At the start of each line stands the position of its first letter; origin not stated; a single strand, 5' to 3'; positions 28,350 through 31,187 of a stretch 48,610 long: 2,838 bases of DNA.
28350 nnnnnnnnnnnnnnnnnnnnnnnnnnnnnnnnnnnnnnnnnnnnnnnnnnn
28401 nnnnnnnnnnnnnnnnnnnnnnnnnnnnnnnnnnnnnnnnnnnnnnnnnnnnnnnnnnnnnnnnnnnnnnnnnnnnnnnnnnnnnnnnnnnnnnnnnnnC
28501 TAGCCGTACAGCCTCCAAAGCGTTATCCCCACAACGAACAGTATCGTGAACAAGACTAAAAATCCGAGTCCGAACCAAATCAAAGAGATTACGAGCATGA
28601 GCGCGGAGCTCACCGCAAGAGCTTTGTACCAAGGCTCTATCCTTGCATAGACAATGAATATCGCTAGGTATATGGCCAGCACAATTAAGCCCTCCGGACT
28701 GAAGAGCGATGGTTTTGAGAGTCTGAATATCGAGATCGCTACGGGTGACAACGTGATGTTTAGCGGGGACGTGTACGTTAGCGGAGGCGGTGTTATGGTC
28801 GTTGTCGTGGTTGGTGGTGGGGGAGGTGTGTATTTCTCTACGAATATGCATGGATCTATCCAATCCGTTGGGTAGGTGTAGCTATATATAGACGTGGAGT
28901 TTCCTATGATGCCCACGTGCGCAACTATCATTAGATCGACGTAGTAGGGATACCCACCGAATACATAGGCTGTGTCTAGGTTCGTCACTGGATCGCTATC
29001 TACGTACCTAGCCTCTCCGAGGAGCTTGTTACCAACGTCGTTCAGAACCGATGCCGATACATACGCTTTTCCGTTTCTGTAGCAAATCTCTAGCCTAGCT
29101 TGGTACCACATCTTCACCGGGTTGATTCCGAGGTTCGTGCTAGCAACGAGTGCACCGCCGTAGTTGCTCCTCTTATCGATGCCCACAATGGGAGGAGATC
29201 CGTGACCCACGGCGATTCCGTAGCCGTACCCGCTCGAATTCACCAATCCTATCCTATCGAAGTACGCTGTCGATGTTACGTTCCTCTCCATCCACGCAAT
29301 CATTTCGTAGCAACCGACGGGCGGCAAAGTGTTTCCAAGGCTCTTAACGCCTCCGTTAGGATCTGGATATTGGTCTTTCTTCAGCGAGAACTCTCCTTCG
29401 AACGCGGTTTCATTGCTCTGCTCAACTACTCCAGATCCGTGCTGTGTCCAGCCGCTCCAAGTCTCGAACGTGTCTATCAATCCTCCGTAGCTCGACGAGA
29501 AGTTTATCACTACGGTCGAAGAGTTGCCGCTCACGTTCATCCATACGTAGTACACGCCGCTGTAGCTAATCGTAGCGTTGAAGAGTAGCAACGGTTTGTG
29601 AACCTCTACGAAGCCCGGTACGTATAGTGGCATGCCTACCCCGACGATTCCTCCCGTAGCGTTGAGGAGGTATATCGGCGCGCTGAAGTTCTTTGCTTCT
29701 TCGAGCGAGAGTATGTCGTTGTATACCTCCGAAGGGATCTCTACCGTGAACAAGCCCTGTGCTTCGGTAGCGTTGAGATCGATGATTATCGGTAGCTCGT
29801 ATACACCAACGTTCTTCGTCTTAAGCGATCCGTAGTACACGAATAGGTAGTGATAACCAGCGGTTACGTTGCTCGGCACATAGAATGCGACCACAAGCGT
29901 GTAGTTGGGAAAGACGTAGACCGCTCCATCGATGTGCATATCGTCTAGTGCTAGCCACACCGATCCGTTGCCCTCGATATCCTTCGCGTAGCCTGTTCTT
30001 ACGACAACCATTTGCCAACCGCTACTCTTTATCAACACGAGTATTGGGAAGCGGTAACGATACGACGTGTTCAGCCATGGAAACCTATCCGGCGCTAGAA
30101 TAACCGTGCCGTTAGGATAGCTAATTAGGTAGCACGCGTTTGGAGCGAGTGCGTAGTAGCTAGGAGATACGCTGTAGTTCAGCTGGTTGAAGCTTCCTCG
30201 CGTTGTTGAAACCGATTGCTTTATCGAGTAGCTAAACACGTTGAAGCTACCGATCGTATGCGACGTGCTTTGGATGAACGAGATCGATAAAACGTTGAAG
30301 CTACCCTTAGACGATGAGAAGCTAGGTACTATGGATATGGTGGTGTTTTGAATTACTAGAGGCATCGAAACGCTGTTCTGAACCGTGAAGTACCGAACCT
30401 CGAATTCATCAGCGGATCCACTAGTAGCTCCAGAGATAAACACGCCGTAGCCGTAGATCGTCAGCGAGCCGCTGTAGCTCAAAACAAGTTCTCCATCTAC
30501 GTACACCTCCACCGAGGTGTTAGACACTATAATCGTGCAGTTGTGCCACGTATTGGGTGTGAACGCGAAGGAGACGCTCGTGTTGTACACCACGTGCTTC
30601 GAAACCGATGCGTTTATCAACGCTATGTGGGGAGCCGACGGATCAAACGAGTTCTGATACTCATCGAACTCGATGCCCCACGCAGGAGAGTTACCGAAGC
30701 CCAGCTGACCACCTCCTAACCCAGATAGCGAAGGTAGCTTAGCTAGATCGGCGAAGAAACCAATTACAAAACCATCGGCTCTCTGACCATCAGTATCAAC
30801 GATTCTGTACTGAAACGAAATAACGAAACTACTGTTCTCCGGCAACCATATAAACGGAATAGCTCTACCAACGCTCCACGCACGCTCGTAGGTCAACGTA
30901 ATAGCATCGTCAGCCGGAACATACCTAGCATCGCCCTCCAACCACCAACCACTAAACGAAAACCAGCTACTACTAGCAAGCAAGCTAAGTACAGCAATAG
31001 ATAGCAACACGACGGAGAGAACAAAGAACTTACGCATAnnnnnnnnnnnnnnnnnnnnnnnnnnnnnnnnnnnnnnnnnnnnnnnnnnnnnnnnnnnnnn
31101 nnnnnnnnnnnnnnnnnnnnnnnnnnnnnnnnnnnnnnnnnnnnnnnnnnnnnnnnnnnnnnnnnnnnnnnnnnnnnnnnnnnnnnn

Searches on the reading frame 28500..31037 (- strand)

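Call 9: search_protein_families(library=pfam, proteins=[window:28500-31037:-], max_evalue=0.01)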
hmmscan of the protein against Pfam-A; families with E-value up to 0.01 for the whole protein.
window:28500-31037:- (845 aa): 3 families
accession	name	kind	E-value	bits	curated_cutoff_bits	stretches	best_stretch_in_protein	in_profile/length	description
PF18483.9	Lectin_L-type_dom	-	4.7e-12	46.7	78.3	1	31-169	10-162/215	Legume lectin beta-barrel domain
PF13385.13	Laminin_G_3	-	5.6e-06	27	27.6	1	150-212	67-131/151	Concanavalin A-like lectin/glucanases superfamily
PF06439.18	3keto-disac_hyd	-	0.00065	20.2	26.8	1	71-189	82-152/187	3-keto-disaccharide hydrolase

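Call 11: search_protein_families(library=phrogs, proteins=[window:28500-31037:-], max_evalue=0.001)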
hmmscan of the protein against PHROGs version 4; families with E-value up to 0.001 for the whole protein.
window:28500-31037:- (845 aa): 0 families
